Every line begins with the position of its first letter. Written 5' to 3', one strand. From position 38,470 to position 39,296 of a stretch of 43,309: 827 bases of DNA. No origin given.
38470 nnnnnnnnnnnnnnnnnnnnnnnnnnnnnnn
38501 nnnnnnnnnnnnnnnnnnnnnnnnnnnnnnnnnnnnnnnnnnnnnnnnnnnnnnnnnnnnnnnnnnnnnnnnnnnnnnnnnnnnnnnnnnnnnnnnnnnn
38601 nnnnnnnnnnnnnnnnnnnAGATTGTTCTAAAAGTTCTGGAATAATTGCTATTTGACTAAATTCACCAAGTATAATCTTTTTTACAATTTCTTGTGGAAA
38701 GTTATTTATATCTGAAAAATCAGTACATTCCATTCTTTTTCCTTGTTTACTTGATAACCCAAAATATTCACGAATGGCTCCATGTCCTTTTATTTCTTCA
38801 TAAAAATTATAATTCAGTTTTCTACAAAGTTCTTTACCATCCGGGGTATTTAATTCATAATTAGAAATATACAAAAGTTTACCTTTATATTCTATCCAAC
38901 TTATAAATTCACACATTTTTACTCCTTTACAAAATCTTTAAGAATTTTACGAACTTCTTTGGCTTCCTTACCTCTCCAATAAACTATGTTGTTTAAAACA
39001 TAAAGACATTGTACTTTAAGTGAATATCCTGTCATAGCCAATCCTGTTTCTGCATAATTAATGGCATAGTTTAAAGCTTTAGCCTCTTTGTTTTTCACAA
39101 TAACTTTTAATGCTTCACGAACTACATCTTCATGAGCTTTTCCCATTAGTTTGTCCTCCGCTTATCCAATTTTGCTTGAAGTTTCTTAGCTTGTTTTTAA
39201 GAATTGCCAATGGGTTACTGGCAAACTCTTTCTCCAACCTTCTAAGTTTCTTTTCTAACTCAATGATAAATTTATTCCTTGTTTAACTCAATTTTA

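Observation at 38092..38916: Early protein built from 14 tandem 11-residue repeats (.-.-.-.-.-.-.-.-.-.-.)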

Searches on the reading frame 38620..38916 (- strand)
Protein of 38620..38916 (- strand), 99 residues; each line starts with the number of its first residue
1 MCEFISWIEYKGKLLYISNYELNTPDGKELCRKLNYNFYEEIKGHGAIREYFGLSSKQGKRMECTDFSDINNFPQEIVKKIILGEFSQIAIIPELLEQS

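Call 27: search_solved_structures(query=A2, max_evalue=10, show_alignments=3)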
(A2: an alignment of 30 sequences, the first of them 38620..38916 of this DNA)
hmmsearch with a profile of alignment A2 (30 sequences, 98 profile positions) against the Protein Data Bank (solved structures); distinct sequences matched with E-value up to 10: 1.
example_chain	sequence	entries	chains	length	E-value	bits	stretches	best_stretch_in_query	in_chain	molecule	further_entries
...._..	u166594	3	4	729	0.12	15.6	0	43-74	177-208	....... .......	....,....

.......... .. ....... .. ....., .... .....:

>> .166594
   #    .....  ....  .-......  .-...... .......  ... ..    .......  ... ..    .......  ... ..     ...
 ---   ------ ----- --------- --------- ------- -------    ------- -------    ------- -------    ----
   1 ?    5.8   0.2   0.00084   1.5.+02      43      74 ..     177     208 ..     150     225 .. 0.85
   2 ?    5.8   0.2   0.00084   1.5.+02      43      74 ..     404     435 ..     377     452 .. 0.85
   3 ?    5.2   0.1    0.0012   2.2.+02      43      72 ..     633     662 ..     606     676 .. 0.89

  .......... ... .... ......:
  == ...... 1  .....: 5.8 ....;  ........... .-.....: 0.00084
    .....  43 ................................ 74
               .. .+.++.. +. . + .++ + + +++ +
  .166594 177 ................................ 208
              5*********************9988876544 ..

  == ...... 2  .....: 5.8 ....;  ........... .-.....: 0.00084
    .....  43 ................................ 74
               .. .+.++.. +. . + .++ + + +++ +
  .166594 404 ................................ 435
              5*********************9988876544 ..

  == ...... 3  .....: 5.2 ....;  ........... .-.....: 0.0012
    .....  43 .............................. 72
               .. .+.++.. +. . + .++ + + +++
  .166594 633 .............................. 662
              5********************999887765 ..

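Call 34: predict_structure(alignment_id=A2)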
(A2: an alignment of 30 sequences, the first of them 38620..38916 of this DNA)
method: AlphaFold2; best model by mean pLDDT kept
length: 99 residues; sequences in the alignment: 30
mean_pLDDT: 87.6   pTM: 0.80
mean pLDDT of the five models: 87.6, 84.7, 83.6, 83.6, 83.1
residues with pLDDT >= 90: 60; 70-90: 28; 50-70: 9; < 50: 2
segments of 3 or more residues with pLDDT < 50: none
pLDDT, mean of each block of 10 residues (from residue 1): 86 95 96 89 93 96 88 91 84 54
secondary structure, 60 per line:
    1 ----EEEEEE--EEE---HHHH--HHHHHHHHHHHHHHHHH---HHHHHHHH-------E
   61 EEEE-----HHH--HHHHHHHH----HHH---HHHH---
elements in order: E5-10 E13-15 H19-22 H25-41 H45-52 E60-64 H75-82 H93-96
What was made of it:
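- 38626..38916 (-): N-terminal domain, residues 1-97. Secondary structure is beta-beta-alpha-alpha-alpha-beta-alpha. Near-invariant residues: Met1-Cys2, Ser6, Trp7, Gly44-His45, Glu63, Phe73-Pro74. AlphaFold2 on the domain alone gives pLDDT 87.6, pTM 0.80 (call 34).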

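Call 36: search_protein_representatives(alignment_id=A2)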
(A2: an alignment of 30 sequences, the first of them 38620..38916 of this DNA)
Query: 30 sequences, 98 profile positions. Proteins with E-value up to 0.001 (for the whole library): 583; up to 1e-10: 429; up to 1e-30: 40. The best 150 are listed.
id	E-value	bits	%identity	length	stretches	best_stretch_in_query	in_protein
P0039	2.4e-37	143.0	-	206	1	1-97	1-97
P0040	2.4e-35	136.6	-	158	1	1-97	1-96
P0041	3.0e-35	136.3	-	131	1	1-91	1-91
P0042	6.9e-35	135.2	-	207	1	1-97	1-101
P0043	1.2e-34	134.4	-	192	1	1-97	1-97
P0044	1.4e-34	134.1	-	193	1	1-96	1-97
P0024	2.5e-34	133.4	-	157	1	1-97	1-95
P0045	2.7e-34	133.2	-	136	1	1-98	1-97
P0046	3.3e-34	133.0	-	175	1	1-96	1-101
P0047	5.2e-34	132.3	-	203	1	1-96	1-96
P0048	7.9e-34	131.8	-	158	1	1-97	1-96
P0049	2.3e-33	130.3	-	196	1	1-95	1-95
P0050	2.5e-33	130.2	-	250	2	1-92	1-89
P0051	3.3e-33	129.7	-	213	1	1-97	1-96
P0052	3.5e-33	129.7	-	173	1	1-97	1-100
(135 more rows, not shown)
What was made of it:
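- The domain starts at residue 1 in nearly all of them (call 36).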

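Call 37: fold_search(model_id=the predicted structure, library=pdb)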
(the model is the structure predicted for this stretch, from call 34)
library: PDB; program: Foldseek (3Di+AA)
matches with E <= 10: 18; with E <= 0.001: 0
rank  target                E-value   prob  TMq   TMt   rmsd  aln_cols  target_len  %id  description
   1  9kfx_A                2.4e+00  0.03  0.22  0.06  16.4        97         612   18  Crystal structure of synthetic PPR-DYW in complex with target RNA (released 2025-11-12)
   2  1pu5_C                3.1e+00  0.01  0.14  0.09  15.8        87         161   15  GM2-activator Protein crystal structure (released 2004-06-29)
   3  1tjj_C                3.3e+00  0.01  0.14  0.09  15.6        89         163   15  Human GM2 Activator Protein PAF complex (released 2004-12-07)
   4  8sey_A                4.2e+00  0.03  0.17  0.05   8.3        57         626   21  Cryo-EM Structure of RyR1 + Adenosine (Local Refinement of TMD) (released 2023-05-24)
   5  9ol4_A                4.2e+00  0.02  0.17  0.01   8.3        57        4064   19  Cryo-EM Structure of Ryanodine Receptor 1: Drug Bound Open Conformation (released 2026-01-28)
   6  2agc                  6.2e+00  0.01  0.14  0.09  14.7        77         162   13  Crystal Structure of mouse GM2- activator Protein (released 2005-10-25)
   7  9ol5_A                6.6e+00  0.01  0.16  0.01   8.4        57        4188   18  Rabbit Ryanodine Receptor 1: Atorvastatin Bound Closed Conformation (released 2025-12-03)
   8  6je4_E                7.0e+00  0.02  0.25  0.04  13.5       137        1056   15  Crystal structure of Nme1Cas9-sgRNA-dsDNA dimer mediated by double protein inhibitor AcrIIC3 monomers (released 2019-11-06)
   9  4tq0_C                7.0e+00  0.01  0.19  0.09  15.0       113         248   15  Crystal structure of human ATG5-ATG16N69 (released 2015-03-11)
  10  7tgn_A                7.5e+00  0.03  0.28  0.07  11.9        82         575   10  Crystal structure of DesD, the desferrioxamine synthetase from the Streptomyces violaceus salmycin biosynthetic pathwa (released 2022-07-06)
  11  6je4_K                8.0e+00  0.01  0.25  0.04  14.2       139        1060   18  Crystal structure of Nme1Cas9-sgRNA-dsDNA dimer mediated by double protein inhibitor AcrIIC3 monomers (released 2019-11-06)
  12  3qnw_D                8.0e+00  0.01  0.16  0.17  11.9        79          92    8  Caspase-6 in complex with Z-VAD-FMK inhibitor (released 2011-09-21)
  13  6plm_A                8.0e+00  0.01  0.18  0.05  15.4       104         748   12  Legionella pneumophila SidJ/ Calmodulin 2 complex (released 2019-11-20)
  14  1wmh_A                8.5e+00  0.01  0.18  0.20   9.1        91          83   12  Crystal structure of a PB1 domain complex of Protein kinase c iota and Par6 alpha (released 2004-12-07)
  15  9ujd_C                9.0e+00  0.02  0.20  0.09   8.6        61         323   15  Crystal structure of a Transaminase PaTA from Pseudonocardia ammonioxydans in complex with PLP and LLP (released 2025-12-31)
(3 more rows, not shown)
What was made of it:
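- On SRAP (YedK/HMCES): The best Foldseek PDB hit for the N-domain has E 2.4 and TM below 0.3 (call 37).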

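Call 43: find_related_loci(query=A2, collection=genome_contigs, flank=6000)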
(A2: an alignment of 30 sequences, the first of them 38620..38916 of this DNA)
Query A2 (99 aa) in genome_contigs; peptide patterns used: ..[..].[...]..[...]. (x = any residue, [..] = any of these).
11 stretches matched a pattern; 9 encode a relative of the query (tblastn E <= 1e-3); 9 distinct loci.
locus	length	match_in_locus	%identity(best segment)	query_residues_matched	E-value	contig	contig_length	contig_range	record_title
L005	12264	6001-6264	51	1-91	2e-25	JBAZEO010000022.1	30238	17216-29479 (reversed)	MAG: Dehalococcoidia bacterium isolate SO_2017_LW3_128 NODE_3679_length_30238_cov_6.334462_LW162_2017, whole genome shot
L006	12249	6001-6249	50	1-86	3e-25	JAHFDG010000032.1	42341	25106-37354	MAG: Candidatus Methanoperedens sp. isolate nzgw24 NODE_776_length_42342_cov_9.354681, whole genome shotgun sequence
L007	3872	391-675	44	1-96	7e-20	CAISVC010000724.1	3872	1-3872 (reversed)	MAG: uncultured Fibrobacteres bacterium isolate AlinenSedimentsD2_bin-1055 genome assembly, contig: bin-1055:724/752, wh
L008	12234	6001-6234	38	1-81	5e-15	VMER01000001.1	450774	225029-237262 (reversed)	MAG: Parcubacteria group bacterium LiPW_15 LiPW15_scaffold_6, whole genome shotgun sequence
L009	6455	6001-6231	35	1-82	9e-14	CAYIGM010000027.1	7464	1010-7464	MAG TPA_asm: uncultured Candidatus Saccharibacteria bacterium isolate ERP119705_co22_125 genome assembly, contig: NODE_7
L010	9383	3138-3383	40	1-81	4e-12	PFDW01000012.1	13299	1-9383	MAG: Candidatus Portnoybacteria bacterium CG10_big_fil_rev_8_21_14_0_10_36_7 CG10_8_21_14_0.10_scaffold_4676_c, whole ge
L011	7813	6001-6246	36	1-81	4e-12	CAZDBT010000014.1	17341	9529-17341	MAG TPA_asm: uncultured Candidatus Saccharibacteria bacterium isolate SRP193066_co2_98 genome assembly, contig: NODE_175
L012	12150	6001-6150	38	1-53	1e-8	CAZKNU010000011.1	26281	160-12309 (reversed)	MAG TPA_asm: uncultured Methanosarcinales archaeon isolate binchicken_co191_55 genome assembly, contig: NODE_1417_length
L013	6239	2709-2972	32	1-89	2e-8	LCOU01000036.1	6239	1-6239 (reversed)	MAG: Parcubacteria group bacterium GW2011_GWA2_47_8b UY12_C0036, whole genome shotgun sequence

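Call 44: find_related_loci(query=A2, collection=viral_contigs, flank=6000)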
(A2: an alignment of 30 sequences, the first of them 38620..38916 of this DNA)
Query A2 (99 aa) in viral_contigs; peptide patterns used: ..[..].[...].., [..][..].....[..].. (x = any residue, [..] = any of these).
87 stretches matched a pattern; 66 encode a relative of the query (tblastn E <= 1e-3); 65 distinct loci.
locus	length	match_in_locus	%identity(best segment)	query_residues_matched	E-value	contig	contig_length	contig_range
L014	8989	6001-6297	65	1-99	1e-39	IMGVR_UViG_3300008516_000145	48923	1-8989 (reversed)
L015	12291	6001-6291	61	1-96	1e-33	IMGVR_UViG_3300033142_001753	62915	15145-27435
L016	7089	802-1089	49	1-96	7e-28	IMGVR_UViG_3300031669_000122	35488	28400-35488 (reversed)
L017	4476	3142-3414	51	1-94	2e-27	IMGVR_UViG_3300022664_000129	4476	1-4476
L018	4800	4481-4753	51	1-94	8e-27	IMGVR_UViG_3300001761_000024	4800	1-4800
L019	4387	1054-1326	51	1-94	1e-26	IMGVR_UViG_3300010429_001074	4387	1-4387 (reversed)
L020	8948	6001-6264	51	1-91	1e-25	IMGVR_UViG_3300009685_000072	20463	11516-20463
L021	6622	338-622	49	1-91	2e-25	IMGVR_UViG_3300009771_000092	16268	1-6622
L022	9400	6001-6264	49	1-91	5e-25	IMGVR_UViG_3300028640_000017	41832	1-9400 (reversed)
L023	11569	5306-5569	49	1-91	5e-25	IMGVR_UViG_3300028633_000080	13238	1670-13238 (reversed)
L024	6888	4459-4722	49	1-91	5e-25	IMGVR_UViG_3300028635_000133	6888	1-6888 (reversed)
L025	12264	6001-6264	51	1-91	2e-24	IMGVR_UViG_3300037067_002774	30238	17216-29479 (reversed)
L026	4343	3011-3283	49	1-94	6e-24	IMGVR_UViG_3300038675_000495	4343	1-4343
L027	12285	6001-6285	48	1-96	4e-23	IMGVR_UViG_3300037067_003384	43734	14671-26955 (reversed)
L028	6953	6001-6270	46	1-89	7e-23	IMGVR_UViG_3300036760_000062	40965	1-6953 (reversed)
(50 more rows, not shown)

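Call 45: fold_search(model_id=the predicted structure, library=viral)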
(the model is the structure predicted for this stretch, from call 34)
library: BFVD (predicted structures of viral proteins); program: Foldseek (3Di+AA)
matches with E <= 10: 90; with E <= 0.001: 0
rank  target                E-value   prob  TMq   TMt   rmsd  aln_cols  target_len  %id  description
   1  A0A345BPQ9            9.1e-01  0.03  0.19  0.12  12.4       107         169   15  (no name in the UniProt tables at hand)
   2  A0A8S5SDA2            1.5e+00  0.06  0.20  0.18  11.2        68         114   15  Uncharacterized protein [Siphoviridae sp. ctnpt50]
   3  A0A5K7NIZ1            1.7e+00  0.04  0.21  0.24  12.0        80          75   16  (no name in the UniProt tables at hand)
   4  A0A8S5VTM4            1.7e+00  0.01  0.12  0.10  18.1        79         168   30  Uncharacterized protein [Ackermannviridae sp.]
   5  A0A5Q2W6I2            1.8e+00  0.05  0.25  0.15   8.4        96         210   16  (no name in the UniProt tables at hand)
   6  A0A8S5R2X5            2.0e+00  0.09  0.25  0.32   9.8        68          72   13  Uncharacterized protein [Siphoviridae sp. ct6d71]
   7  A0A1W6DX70            2.0e+00  0.04  0.19  0.23  11.1        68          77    9  Uncharacterized protein [Sphingobium phage Lacusarx]
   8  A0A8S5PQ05            2.2e+00  0.06  0.28  0.23   9.1        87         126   15  Uncharacterized protein [Myoviridae sp. ctwwN25]
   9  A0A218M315            2.4e+00  0.05  0.23  0.11   8.1        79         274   14  Uncharacterized protein [Acidovorax phage ACP17]
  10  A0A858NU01            2.5e+00  0.01  0.17  0.15  14.3       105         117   10  (no name in the UniProt tables at hand)
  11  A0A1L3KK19            2.7e+00  0.03  0.22  0.20  10.8        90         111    8  (no name in the UniProt tables at hand)
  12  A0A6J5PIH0            3.1e+00  0.08  0.23  0.13   4.8        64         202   14  NAT_SF domain containing protein [uncultured Caudovirales phage]
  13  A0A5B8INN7            3.1e+00  0.02  0.20  0.14  11.8        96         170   14  Uncharacterized protein [Mimiviridae sp. ChoanoV1]
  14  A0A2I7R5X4            4.2e+00  0.05  0.22  0.33   7.2        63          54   10  (no name in the UniProt tables at hand)
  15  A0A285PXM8            4.2e+00  0.04  0.22  0.17   8.0        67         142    9  Uncharacterized protein [Cedratvirus lausannensis]
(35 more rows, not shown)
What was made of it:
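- Tried and rejected: The N-domain model found nothing in PDB or BFVD (calls 37, 45).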

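Call 50: search_protein_families(library=pfam, alignment_id=A2, max_evalue=10)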
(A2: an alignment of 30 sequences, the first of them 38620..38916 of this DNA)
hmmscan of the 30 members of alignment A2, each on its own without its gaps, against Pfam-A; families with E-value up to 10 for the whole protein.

A. member 1, window:38620-38916:- (99 aa): 0 families

B. families by the number of members that match (of 30 scanned): 10 families
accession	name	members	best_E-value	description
PF14811.11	TPD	1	0.018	Protein of unknown function TPD sequence-motif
PF12167.14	Arm-DNA-bind_2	1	0.046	Arm DNA-binding domain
PF01473.26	Choline_bind_1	1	0.05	Putative cell wall binding repeat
PF02435.22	Glyco_hydro_68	1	0.081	Levansucrase/Invertase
PF13585.12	CHU_C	1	0.092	CHU_C Type IX secretion signal domain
PF16294.10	RSB_motif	1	0.094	RNSP1-SAP18 binding (RSB) motif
PF05952.17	ComX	1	0.14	Bacillus competence pheromone ComX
PF06174.16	DUF987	1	0.15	Protein of unknown function (DUF987)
PF07080.17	DUF1348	1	0.15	Protein of unknown function (DUF1348)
PF11972.14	HTH_13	1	0.22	HTH DNA binding domain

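Call 51: search_protein_families(library=phrogs, alignment_id=A2, max_evalue=1)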
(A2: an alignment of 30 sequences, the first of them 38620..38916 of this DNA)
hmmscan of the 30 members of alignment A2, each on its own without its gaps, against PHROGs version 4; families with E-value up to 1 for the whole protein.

A. member 1, window:38620-38916:- (99 aa): 1 family
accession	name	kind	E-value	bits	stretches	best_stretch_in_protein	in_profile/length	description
phrog_29067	-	unknown function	0.096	13.6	1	11-80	35-97/219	-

B. families by the number of members that match (of 30 scanned): 16 families
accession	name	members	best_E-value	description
phrog_26522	-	2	0.017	-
phrog_31716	-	2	0.21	-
phrog_36093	-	1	0.0046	-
phrog_33443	-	1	0.018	-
phrog_4233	-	1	0.034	-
phrog_7618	-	1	0.053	-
phrog_826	-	1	0.069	HNH endonuclease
phrog_29067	-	1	0.096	-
phrog_17061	-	1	0.097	-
phrog_27502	-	1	0.15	-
phrog_38851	-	1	0.17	-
phrog_24589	-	1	0.22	-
phrog_2552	-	1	0.35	-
phrog_33334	-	1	0.44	portal protein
phrog_5926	-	1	0.48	-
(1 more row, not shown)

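Call 52: search_dna_similar(query=window:38620-38916:-, collection=phages, mode=protein, max_evalue=0.001, max_rows=30)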
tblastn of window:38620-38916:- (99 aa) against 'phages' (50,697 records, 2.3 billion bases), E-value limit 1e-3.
No match.

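Call 66: find_homologous_proteins(query=A2, max_evalue=0.00001)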
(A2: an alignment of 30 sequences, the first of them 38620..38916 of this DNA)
Query A2 (30 sequences) (99 aa, profile of the alignment): 165 proteins with E <= 0.00001 among 1030 candidates; the best 120 are listed.
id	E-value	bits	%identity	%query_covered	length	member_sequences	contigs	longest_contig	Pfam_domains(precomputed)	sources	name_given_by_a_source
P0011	8.7e-39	149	46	99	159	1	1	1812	-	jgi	-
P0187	8.7e-39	149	39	97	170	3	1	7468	-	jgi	-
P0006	1.2e-38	149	43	100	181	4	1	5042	-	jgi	-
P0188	2.3e-37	145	44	99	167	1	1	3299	-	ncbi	-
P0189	3.8e-37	144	43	99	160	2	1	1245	-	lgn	-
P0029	4.3e-37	144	40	86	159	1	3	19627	-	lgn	-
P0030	5.6e-37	144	41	100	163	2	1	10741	-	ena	-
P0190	1.2e-36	142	42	97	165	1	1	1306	-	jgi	jgi:hypothetical protein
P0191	1.6e-36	142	44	97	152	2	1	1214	-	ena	-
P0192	3.9e-36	141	44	97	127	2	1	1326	-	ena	-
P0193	5.4e-36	140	40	99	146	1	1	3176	-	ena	-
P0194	6.1e-36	140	44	97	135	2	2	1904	-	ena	-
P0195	8.5e-36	140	41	97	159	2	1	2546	-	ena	-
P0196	9.8e-36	140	41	100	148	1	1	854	-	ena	-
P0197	1.7e-35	139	39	99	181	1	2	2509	-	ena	-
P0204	4.8e-34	134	40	99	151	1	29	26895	-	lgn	-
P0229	1.4e-31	126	41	97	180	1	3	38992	-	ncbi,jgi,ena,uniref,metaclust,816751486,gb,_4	ncbi:hypothetical protein LCGC14_0801660 [marine sediment metagenome]|uniref:Uncharacterized protein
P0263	2.7e-29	119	49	92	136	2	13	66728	-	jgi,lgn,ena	-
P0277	1.2e-28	117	39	100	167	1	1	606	PF28068.1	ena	-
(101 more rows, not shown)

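Call 67: search_protein_families(library=pfam, proteins=[P0277, P0229, P0263, P0204], max_evalue=1)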
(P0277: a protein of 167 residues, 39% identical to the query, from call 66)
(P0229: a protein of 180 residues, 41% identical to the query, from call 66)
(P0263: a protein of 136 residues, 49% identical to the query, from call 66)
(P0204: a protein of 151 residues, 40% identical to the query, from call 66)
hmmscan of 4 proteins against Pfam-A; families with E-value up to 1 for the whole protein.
P0277 (167 aa): 3 families
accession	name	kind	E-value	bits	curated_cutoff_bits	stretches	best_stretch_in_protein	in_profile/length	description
PF18362.6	THB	-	0.056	13.5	25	0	91-104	5-18/34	Tri-helix bundle domain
PF08170.17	POPLD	-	0.24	12.1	26.8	0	47-114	25-82/92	POPLD (NUC188) domain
PF04233.19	Phage_Mu_F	-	0.52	11.5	29.6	0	73-123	7-70/112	Phage Mu protein F like protein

P0229 (180 aa): 4 families
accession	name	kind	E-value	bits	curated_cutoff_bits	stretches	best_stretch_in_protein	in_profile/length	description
PF14542.12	Acetyltransf_CG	-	0.029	14.9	30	0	4-31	14-41/80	GCN5-related N-acetyl-transferase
PF09298.16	FAA_hydrolase_N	-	0.031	14.9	25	1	71-155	3-95/105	Fumarylacetoacetase N-terminal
PF10400.15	Vir_act_alpha_C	-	0.036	15.2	22.4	1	138-170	19-47/78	Virulence activator alpha C-term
PF10197.14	Cir_N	-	0.38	11.5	22.6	0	115-129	15-29/37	N-terminal domain of CBF1 interacting co-repressor CIR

P0263 (136 aa): 1 family
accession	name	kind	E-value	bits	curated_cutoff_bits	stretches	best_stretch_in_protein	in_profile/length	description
PF11477.14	PM0188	-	0.19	11.1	25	1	11-58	261-314/390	Sialyltransferase PMO188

P0204 (151 aa): 0 families

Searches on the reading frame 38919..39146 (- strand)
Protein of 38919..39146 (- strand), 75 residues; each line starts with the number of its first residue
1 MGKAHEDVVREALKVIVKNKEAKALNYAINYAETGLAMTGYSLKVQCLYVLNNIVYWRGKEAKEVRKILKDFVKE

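Call 4: search_protein_families(library=pfam, proteins=[window:38919-39146:-], max_evalue=1)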
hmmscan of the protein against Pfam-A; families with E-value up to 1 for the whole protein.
window:38919-39146:- (75 aa): 0 families

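Call 5: search_protein_families(library=phrogs, proteins=[window:38919-39146:-], max_evalue=0.1)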
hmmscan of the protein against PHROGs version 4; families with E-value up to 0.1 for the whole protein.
window:38919-39146:- (75 aa): 1 family
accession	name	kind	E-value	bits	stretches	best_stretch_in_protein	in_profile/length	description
phrog_13953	-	unknown function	0.068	14.2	0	48-74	111-137/137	-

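Call 74: find_encoding_contigs(protein=window:38919-39146:-, flank=3000, max_places=10)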
Protein window:38919-39146:- (75 aa): 5 contigs read that carry it; 2 places shown.
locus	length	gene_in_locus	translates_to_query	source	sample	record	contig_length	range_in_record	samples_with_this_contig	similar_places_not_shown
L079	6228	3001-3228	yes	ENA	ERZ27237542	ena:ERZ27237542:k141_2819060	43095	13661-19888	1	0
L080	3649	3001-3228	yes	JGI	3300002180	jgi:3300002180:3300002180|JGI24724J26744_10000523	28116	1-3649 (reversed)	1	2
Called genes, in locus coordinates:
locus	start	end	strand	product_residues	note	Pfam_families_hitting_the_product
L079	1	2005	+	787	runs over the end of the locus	PF08707:PriCT_2 (weak), PF05272:VapE-like_dom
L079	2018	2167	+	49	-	-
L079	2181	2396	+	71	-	-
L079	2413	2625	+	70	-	-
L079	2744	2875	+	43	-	-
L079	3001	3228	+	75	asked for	-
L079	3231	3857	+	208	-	-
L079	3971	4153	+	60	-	-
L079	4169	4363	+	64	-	-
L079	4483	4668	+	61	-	-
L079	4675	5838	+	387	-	PF10926:DUF2800, PF12705:PDDEXK_1 (weak)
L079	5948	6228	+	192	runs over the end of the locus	-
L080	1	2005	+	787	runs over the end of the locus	PF08707:PriCT_2 (weak), PF05272:VapE-like_dom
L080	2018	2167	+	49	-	-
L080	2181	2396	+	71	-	-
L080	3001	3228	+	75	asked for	-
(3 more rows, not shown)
